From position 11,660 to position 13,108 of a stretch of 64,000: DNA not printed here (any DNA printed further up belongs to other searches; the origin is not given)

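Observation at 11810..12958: Enolase-superfamily (MR/MLE) enzyme as first gene of the betaine operon hints at a proline-betaine or hydroxyproline-betaine type substrate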

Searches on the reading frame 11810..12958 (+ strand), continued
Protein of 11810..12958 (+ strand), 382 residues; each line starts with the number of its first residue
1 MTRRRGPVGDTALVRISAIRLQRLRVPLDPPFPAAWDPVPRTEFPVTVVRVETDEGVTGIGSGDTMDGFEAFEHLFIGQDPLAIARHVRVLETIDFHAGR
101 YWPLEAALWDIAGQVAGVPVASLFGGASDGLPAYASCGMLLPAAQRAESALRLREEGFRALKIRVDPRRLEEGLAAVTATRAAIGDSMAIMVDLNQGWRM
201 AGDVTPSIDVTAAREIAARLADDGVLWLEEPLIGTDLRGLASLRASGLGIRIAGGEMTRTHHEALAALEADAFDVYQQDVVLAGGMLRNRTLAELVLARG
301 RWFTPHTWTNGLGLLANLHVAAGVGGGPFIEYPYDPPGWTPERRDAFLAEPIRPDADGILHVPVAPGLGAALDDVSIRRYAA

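Call 24: get_annotated_region(hit=H12, flank=10000)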
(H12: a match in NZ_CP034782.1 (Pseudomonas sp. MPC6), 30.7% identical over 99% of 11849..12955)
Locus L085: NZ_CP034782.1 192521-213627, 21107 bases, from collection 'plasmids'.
description: Pseudomonas sp. MPC6 plasmid pMPC6-328K, complete sequence
organism: Pseudomonas sp. MPC6 (NCBI taxid 2498848)
taxonomy: Bacteria; Pseudomonadota; Gammaproteobacteria; Pseudomonadales; Pseudomonadaceae; Pseudomonas; Pseudomonas sp. MPC6
host: -; source: -; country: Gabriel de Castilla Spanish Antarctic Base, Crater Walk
typing (MOB-suite, as given by PLSDB): conjugative; relaxase MOBP; mating-pair formation MPF_I
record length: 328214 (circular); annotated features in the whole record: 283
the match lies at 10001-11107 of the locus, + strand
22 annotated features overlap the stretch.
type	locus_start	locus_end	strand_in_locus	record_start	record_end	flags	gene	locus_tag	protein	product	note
CDS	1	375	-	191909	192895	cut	-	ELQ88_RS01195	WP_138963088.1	membrane dipeptidase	GO:0006508 - proteolysis [Evidence IEA]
CDS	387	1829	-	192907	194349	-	-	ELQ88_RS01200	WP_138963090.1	aldehyde dehydrogenase family protein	-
CDS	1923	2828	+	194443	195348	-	-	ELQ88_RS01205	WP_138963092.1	LysR family transcriptional regulator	-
CDS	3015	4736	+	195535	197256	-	-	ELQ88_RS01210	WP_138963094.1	hypothetical protein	-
CDS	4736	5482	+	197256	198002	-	-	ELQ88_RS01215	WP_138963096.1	DUF3726 domain-containing protein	-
CDS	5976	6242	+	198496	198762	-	-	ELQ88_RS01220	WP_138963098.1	hypothetical protein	-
CDS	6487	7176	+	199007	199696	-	-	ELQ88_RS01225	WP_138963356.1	IS6 family transposase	-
CDS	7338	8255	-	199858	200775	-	-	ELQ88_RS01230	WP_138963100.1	LysR substrate-binding domain-containing protein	-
CDS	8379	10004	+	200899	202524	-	-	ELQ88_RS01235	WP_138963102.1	BCCT family transporter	-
CDS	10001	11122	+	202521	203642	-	-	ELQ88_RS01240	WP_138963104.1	mandelate racemase/muconate lactonizing enzyme family protein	-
CDS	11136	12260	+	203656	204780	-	-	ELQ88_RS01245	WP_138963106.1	mandelate racemase/muconate lactonizing enzyme family protein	-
CDS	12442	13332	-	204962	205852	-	-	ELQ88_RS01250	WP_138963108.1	LysR substrate-binding domain-containing protein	-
CDS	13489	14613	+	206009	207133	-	-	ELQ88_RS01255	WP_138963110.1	FAD-dependent oxidoreductase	-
CDS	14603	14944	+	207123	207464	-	-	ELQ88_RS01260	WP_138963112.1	(2Fe-2S)-binding protein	-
CDS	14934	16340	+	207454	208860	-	-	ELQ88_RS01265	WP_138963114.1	FAD-dependent oxidoreductase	-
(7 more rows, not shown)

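Call 25: search_solved_structures(query=L085:10001-11122:+, max_evalue=1e-30, show_alignments=1)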
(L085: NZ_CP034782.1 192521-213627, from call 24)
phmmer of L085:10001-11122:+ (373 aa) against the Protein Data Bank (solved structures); distinct sequences matched with E-value up to 1e-30: 36.
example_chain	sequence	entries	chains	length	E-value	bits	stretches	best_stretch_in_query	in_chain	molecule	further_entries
3sjn_A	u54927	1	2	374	2.3e-142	477.9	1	1-371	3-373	Mandelate racemase/muconate lactonizing protein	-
3mqt_A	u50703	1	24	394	9e-57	196.2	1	4-368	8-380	Mandelate racemase/muconate lactonizing protein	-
3mkc_A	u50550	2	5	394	1.6e-51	178.9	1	13-365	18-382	racemase | Putative racemase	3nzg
4ggb_A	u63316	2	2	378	7.4e-48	166.9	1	28-370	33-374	Putative uncharacterized protein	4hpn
2pod_A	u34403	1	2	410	7.2e-45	157.1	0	172-368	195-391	Mandelate racemase / muconate lactonizing enzyme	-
2qq6_A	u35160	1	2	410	8.3e-45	156.8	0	182-366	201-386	Mandelate racemase/muconate lactonizing enzyme-like protein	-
5olc_A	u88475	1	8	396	3.2e-43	151.6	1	27-369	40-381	Galactonate dehydratase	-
3ozm_A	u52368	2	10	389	1.3e-42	149.7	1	25-364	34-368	Putative mandelate racemase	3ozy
3h12_A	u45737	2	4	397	1.4e-42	149.6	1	25-364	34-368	mandelate racemase | Putative mandelate racemase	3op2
3bjs_A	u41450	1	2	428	1.2e-41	146.4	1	24-370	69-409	Mandelate racemase/muconate lactonizing enzyme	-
3rcy_A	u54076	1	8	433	6.1e-41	144.1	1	22-366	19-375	Mandelate racemase/muconate lactonizing enzyme-like protein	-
2oz3_A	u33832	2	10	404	1.1e-40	143.2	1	56-362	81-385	Mandelate racemase/muconate lactonizing enzyme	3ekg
2ovl_A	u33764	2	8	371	6.3e-39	137.5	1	27-369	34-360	Putative racemase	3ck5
3rr1_A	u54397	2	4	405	1.5e-37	133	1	28-368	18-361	Putative D-galactonate dehydratase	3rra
4j3z_A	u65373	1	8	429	5.7e-36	127.8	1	23-370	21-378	Mandelate racemase/muconate lactonizing enzyme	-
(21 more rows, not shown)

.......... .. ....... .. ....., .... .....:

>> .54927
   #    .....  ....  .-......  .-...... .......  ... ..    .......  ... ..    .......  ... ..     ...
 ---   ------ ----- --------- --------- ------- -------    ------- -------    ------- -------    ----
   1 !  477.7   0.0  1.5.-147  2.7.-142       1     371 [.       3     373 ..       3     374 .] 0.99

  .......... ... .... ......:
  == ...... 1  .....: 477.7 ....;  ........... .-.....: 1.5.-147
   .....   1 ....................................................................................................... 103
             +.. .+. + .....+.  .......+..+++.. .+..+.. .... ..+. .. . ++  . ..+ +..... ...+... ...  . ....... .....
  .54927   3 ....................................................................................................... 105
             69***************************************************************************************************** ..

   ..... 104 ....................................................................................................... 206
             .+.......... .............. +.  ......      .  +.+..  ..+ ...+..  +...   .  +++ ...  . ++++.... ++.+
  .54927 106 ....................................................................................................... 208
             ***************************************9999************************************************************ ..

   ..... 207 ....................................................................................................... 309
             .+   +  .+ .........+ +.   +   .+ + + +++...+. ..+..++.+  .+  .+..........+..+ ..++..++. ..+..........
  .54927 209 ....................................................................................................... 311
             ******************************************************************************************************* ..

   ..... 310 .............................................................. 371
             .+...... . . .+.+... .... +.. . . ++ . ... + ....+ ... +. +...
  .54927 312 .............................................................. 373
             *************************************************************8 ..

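Call 26: search_solved_structures(query=L085:11136-12260:+, max_evalue=1e-30, show_alignments=1)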
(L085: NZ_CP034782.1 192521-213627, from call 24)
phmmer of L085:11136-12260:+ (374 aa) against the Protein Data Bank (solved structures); distinct sequences matched with E-value up to 1e-30: 5.
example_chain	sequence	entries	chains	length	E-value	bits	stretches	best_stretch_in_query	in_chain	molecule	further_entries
4jhm_A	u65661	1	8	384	4.8e-75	256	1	2-365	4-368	Mandelate racemase / muconate lactonizing enzyme, C-terminal domain protein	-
1rvk_A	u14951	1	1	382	8.6e-36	126.8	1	72-360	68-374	isomerase/lactonizing enzyme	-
4hcd_A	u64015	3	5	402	9.3e-36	126.7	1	67-360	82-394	Isomerase/lactonizing enzyme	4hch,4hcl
4mmw_A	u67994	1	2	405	9.7e-36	126.7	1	67-360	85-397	Isomerase/lactonizing enzyme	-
3bjs_A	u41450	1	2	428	9.2e-32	113.6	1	36-359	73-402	Mandelate racemase/muconate lactonizing enzyme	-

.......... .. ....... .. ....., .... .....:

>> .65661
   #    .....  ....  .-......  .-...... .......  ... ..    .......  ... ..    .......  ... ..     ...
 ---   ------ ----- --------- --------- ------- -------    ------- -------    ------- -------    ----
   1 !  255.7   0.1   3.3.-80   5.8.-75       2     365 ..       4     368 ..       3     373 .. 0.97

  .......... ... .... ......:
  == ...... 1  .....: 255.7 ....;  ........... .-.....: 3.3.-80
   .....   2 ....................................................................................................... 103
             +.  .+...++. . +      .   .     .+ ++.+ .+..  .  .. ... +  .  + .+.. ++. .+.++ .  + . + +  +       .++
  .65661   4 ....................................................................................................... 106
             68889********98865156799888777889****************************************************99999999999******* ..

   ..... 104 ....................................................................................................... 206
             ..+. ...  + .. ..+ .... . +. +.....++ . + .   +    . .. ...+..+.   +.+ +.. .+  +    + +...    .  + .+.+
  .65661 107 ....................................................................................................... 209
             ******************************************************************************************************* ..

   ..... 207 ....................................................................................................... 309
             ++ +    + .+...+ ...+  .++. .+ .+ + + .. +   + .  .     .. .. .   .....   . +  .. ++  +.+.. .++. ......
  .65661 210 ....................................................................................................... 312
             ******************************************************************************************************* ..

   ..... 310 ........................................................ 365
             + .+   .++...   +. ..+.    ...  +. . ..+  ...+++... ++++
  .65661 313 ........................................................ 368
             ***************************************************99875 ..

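Call 30: find_homologous_proteins(query=L081:11995-13116:+, max_evalue=1e-40)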
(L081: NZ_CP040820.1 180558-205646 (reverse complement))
Query L081:11995-13116:+ (373 aa): 3569 proteins with E <= 1e-40 among 8000 candidates; the best 120 are listed.
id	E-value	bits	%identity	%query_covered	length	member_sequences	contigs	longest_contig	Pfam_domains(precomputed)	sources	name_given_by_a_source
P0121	2.8e-254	861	100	100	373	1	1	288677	PF13378.13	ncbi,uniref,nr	ncbi:mandelate racemase/muconate lactonizing enzyme family protein (plasmid) [Paroceanicella profund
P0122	5.3e-221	752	88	100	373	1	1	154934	PF13378.13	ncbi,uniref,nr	ncbi:mandelate racemase/muconate lactonizing enzyme family protein [Oceanicella sp. SM1341]|uniref:m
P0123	6.6e-211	718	84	99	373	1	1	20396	PF13378.13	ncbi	-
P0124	3.1e-210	716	85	99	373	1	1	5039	PF13378.13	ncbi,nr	ncbi:MAG TPA: mandelate racemase/muconate lactonizing enzyme family protein [Paracoccaceae bacterium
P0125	1.4e-208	711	83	99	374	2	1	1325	PF13378.13,PF02746.22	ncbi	-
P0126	9.6e-207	705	81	99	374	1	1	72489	PF13378.13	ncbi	-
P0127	5.9e-206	702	81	99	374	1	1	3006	PF13378.13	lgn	-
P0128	4.8e-204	696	81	99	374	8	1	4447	PF13378.13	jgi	jgi:L-rhamnonate dehydratase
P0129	9.2e-204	695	81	99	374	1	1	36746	PF13378.13,PF02746.22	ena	-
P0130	2.2e-203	694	81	100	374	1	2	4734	PF13378.13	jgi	jgi:L-rhamnonate dehydratase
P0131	1.7e-202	691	79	100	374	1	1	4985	PF13378.13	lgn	-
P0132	8.8e-202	688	80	99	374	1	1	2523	PF13378.13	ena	-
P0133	2.5e-200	684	78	99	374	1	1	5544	PF13378.13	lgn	-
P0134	5.8e-199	679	78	99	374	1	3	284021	PF13378.13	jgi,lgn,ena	-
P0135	2.8e-198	677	79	99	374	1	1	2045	PF13378.13,PF02746.22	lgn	-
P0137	5.2e-198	676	79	99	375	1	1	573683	PF13378.13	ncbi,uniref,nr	ncbi:mandelate racemase/muconate lactonizing enzyme family protein [Rhodobium gokarnense]|uniref:L-a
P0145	1.3e-195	668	77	99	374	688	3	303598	PF13378.13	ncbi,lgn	ncbi:L-Ala-D/L-Glu epimerase [compost metagenome]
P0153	7.5e-191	652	75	99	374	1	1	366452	PF13378.13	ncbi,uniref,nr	ncbi:mandelate racemase/muconate lactonizing enzyme family protein [Rhizobium deserti]|uniref:Mandel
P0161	5.4e-187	640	75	99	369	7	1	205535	PF13378.13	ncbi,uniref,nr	ncbi:mandelate racemase/muconate lactonizing enzyme family protein [Pelagibius sp.]|uniref:mandelate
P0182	1.3e-178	612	71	99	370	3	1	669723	PF13378.13,PF02746.22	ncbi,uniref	ncbi:mandelate racemase/muconate lactonizing enzyme family protein [Caulobacter sp. KR2-114]|uniref:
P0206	1.2e-172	592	70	99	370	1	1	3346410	PF13378.13,PF02746.22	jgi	jgi:L-alanine-DL-glutamate epimerase-like enolase superfamily enzyme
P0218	2.0e-171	588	69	99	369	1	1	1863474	PF13378.13,PF02746.22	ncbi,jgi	jgi:L-alanine-DL-glutamate epimerase-like enolase superfamily enzyme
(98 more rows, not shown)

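Call 31: find_encoding_contigs(protein=P0137, flank=10000, max_places=1)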
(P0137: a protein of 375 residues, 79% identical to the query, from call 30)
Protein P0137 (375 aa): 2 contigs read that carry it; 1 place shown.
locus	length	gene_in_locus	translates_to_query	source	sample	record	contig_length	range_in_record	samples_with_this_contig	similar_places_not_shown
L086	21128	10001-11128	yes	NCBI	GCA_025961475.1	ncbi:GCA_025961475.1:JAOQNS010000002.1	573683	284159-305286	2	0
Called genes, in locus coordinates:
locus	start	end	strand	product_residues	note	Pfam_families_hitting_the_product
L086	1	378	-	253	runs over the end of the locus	PF01209:Ubie_methyltran, PF13489:Methyltransf_23 (weak), PF13847:Methyltransf_31 (weak), PF08241:Methyltransf_11, PF08242:Methyltransf_12, PF13649:Methyltransf_25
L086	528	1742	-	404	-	PF01734:Patatin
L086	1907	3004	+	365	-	PF04303:PrpF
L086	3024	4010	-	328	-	PF01965:DJ-1_PfpI, PF12833:HTH_18, PF00165:HTH_AraC (weak)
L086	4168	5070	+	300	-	PF05853:BKACE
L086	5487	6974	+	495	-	PF02737:3HCDH_N, PF00725:3HCDH, PF13279:4HBT_2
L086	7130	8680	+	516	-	PF06253:MTTB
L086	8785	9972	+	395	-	PF00465:Fe-ADH, PF13685:Fe-ADH_2, PF25137:ADH_Fe_C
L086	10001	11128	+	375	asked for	PF13378:MR_MLE_C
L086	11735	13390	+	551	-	PF00496:SBP_bac_5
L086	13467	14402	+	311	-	PF00528:BPD_transp_1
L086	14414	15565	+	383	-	PF00528:BPD_transp_1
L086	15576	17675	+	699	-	PF03193:RsgA_GTPase (faint), PF00005:ABC_tran, PF00158:Sigma54_activat (faint), PF00931:NB-ARC (faint), PF13304:AAA_21 (weak), PF08352:oligo_HPY, PF00005:ABC_tran, PF08352:oligo_HPY, +3 more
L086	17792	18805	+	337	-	PF02685:Glucokinase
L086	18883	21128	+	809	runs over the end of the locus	PF00270:DEAD, PF00271:Helicase_C, PF04408:WHD_HA2 (weak), PF08482:HrpB_C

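Call 32: find_encoding_contigs(protein=P0153, flank=10000, max_places=1)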
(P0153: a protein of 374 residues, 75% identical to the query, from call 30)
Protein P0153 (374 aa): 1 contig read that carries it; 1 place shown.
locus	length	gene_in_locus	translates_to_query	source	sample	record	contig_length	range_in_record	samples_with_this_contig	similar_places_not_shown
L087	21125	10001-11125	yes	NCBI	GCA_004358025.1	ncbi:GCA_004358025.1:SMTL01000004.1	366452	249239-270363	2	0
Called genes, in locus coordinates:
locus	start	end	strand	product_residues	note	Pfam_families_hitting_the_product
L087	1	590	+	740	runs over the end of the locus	PF17764:PriA_3primeBD, PF04851:ResIII, PF00270:DEAD, PF00271:Helicase_C (faint), PF18319:Zn_ribbon_PriA, PF18074:PriA_C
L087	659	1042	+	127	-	-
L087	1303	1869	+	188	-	PF00213:OSCP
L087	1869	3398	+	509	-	PF02874:ATP-synt_ab_N, PF00006:ATP-synt_ab, PF00306:ATP-synt_ab_C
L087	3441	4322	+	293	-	PF00231:ATP-synt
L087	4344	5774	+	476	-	PF02874:ATP-synt_ab_N, PF00006:ATP-synt_ab, PF22919:ATP-synt_VA_C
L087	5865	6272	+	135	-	PF02823:ATP-synt_DE_N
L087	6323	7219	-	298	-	PF00126:HTH_1, PF03466:LysR_substrate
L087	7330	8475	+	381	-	PF00465:Fe-ADH, PF13685:Fe-ADH_2, PF25137:ADH_Fe_C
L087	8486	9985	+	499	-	PF00171:Aldedh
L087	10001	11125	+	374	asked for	PF13378:MR_MLE_C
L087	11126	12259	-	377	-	PF07536:HWE_HK, PF07568:HisKA_2 (weak)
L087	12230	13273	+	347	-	PF12974:Phosphonate-bd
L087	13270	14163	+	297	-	PF00126:HTH_1, PF03466:LysR_substrate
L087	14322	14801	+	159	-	PF01257:2Fe-2S_thioredx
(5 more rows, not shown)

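Call 33: find_encoding_contigs(protein=P0182, flank=10000, max_places=1)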
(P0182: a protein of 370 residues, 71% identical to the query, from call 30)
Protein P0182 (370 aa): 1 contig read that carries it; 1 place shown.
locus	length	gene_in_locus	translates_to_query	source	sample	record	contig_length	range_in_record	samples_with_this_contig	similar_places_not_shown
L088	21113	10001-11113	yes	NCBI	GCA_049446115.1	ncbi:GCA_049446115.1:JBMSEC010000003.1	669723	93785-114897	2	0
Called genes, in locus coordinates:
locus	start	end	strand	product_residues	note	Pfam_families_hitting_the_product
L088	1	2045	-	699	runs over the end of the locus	PF02897:Peptidase_S9_N, PF00326:Peptidase_S9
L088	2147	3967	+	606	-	PF05960:DUF885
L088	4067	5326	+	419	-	PF00067:p450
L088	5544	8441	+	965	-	PF00675:Peptidase_M16, PF05193:Peptidase_M16_C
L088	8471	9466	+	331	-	PF00248:Aldo_ket_red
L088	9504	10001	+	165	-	PF08714:Fae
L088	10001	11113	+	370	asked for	PF02746:MR_MLE_N (weak), PF13378:MR_MLE_C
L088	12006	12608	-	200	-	PF00574:CLP_protease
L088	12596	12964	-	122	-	PF10604:Polyketide_cyc2 (faint), PF08327:AHSA1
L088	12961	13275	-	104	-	PF12840:HTH_20, PF01022:HTH_5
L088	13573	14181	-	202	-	PF01323:DSBA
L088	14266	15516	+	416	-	PF00296:Bac_luciferase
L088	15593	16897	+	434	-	PF00083:Sugar_tr, PF07690:MFS_1, PF00083:Sugar_tr (weak), PF07690:MFS_1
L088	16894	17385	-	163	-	PF04828:GFA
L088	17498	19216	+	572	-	PF00012:HSP70, PF06723:MreB_Mbl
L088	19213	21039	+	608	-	-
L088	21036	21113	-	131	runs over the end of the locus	-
